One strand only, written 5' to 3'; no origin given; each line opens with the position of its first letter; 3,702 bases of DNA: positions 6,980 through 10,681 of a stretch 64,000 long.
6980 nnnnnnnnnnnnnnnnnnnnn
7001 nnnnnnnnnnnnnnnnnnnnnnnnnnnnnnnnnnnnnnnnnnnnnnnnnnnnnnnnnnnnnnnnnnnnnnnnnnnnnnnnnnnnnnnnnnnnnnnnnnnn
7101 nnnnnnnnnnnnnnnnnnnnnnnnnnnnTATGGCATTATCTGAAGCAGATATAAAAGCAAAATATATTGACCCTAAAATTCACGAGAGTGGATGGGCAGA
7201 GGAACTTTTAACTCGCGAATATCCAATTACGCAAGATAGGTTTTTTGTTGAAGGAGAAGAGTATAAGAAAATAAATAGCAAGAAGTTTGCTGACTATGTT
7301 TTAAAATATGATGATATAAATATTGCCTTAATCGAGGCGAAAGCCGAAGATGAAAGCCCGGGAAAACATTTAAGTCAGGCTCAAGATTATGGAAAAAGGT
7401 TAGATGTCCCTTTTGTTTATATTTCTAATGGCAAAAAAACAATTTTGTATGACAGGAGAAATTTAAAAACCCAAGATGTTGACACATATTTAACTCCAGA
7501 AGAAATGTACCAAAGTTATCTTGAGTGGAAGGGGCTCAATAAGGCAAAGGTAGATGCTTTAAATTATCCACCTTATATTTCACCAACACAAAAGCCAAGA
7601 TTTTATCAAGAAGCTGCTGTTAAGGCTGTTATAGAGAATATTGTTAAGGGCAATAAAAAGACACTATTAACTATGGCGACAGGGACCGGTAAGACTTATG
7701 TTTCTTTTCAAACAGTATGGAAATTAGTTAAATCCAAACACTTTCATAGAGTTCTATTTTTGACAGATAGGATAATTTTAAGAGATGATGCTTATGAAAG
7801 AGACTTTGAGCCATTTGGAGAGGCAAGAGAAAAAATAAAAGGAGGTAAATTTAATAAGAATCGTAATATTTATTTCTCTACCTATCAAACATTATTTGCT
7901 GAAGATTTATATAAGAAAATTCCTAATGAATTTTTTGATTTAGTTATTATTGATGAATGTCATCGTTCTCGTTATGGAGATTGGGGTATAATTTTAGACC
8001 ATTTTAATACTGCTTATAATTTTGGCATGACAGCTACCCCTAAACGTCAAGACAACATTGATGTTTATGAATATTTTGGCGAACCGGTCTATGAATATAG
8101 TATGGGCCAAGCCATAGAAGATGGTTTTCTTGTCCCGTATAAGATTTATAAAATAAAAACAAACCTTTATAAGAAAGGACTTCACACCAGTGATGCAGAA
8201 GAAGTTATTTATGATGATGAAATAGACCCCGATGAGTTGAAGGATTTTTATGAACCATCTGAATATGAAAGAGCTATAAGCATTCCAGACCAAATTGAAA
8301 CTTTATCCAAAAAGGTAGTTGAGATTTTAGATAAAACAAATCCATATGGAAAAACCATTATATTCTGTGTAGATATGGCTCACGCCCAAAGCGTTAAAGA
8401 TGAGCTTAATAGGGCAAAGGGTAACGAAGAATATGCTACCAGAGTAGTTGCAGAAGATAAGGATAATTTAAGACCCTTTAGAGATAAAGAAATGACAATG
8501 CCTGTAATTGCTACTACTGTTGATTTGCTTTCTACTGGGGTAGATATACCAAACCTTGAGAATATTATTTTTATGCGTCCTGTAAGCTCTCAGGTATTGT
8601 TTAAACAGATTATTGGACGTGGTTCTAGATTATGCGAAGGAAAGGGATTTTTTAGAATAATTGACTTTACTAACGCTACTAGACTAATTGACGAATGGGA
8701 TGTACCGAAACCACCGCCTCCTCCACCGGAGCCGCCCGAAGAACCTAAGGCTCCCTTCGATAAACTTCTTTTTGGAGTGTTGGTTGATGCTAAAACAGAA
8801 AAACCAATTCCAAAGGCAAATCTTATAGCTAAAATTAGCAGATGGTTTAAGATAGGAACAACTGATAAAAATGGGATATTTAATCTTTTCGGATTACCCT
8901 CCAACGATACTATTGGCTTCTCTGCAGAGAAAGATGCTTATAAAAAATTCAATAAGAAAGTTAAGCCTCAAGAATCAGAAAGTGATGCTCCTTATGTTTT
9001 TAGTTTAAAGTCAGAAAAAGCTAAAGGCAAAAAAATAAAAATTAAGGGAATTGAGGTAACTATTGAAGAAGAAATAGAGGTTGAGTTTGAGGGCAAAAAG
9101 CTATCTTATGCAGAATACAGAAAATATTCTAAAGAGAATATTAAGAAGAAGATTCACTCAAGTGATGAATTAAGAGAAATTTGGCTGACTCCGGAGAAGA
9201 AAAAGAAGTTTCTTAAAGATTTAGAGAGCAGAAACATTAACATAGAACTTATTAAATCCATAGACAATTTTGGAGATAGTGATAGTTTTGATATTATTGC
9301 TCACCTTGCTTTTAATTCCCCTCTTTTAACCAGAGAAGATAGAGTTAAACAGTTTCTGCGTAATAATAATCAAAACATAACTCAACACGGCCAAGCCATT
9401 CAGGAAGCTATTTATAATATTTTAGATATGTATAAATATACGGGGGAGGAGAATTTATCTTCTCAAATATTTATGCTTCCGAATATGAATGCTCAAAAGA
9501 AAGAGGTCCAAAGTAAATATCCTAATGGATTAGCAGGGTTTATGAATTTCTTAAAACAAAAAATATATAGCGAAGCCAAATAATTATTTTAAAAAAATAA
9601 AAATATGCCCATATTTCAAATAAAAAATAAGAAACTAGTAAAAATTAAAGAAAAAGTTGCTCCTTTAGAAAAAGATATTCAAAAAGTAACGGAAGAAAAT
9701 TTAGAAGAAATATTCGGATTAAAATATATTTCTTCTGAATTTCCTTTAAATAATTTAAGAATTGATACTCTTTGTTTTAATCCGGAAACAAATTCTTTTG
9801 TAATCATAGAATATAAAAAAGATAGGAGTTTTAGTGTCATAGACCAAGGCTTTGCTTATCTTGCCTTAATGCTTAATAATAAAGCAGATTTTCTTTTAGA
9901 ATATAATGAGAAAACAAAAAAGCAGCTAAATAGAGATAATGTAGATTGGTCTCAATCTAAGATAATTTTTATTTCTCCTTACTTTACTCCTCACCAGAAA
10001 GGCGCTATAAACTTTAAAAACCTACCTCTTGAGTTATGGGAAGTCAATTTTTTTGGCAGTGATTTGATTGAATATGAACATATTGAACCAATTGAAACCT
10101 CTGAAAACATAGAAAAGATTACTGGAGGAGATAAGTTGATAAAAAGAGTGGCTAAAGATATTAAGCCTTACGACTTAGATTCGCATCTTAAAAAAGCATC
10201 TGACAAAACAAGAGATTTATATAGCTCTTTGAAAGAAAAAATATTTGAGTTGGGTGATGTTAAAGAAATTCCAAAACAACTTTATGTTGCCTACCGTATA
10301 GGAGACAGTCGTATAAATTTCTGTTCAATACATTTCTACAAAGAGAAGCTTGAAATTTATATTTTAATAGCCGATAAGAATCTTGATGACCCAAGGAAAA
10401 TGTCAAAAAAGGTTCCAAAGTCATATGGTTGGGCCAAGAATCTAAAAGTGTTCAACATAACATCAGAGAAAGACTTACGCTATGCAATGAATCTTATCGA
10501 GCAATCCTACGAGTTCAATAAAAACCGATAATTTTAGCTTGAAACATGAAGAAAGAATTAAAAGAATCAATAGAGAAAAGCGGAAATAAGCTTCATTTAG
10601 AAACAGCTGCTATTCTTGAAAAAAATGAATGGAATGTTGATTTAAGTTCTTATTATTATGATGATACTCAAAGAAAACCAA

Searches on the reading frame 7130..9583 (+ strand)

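Call 72: search_protein_families(library=pfam, proteins=[window:7130-9583:+], max_evalue=0.0001)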
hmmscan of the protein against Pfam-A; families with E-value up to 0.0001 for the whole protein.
window:7130-9583:+ (817 aa): 7 families
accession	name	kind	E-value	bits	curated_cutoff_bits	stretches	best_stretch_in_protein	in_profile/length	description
PF04851.21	ResIII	-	1.5e-40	139.2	22.5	1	155-306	3-164/164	Type III restriction enzyme, res subunit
PF18766.7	SWI2_SNF2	-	1.1e-21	77.9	26.7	1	159-341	1-191/221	SWI2/SNF2 ATPase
PF08463.15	EcoEI_R_C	-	1.7e-14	54.6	24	1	662-789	2-135/163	EcoEI R protein C-terminal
PF00270.35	DEAD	-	2e-08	34.6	26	1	165-306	5-162/167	DEAD/DEAH box helicase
PF00271.37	Helicase_C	-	2.1e-07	31.6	23.5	1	395-500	5-108/110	Helicase conserved C-terminal domain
PF04313.20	HSDR_N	-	3.5e-06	27.4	25.1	1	46-111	121-194/198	Type I restriction enzyme R protein N terminus (HSDR_N)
PF13588.12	HSDR_N_2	-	4.7e-05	23.9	25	0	17-113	14-100/110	Type I restriction enzyme R protein N terminus (HSDR_N)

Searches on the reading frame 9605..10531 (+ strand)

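Call 72: search_protein_families(library=pfam, proteins=[window:9605-10531:+], max_evalue=0.0001)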
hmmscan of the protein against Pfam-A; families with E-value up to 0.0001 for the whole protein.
window:9605-10531:+ (308 aa): 1 family
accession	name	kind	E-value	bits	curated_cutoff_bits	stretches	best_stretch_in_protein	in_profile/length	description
PF18899.5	DUF5655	-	3.9e-13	49.8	24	1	192-305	2-109/109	Domain of unknown function (DUF5655)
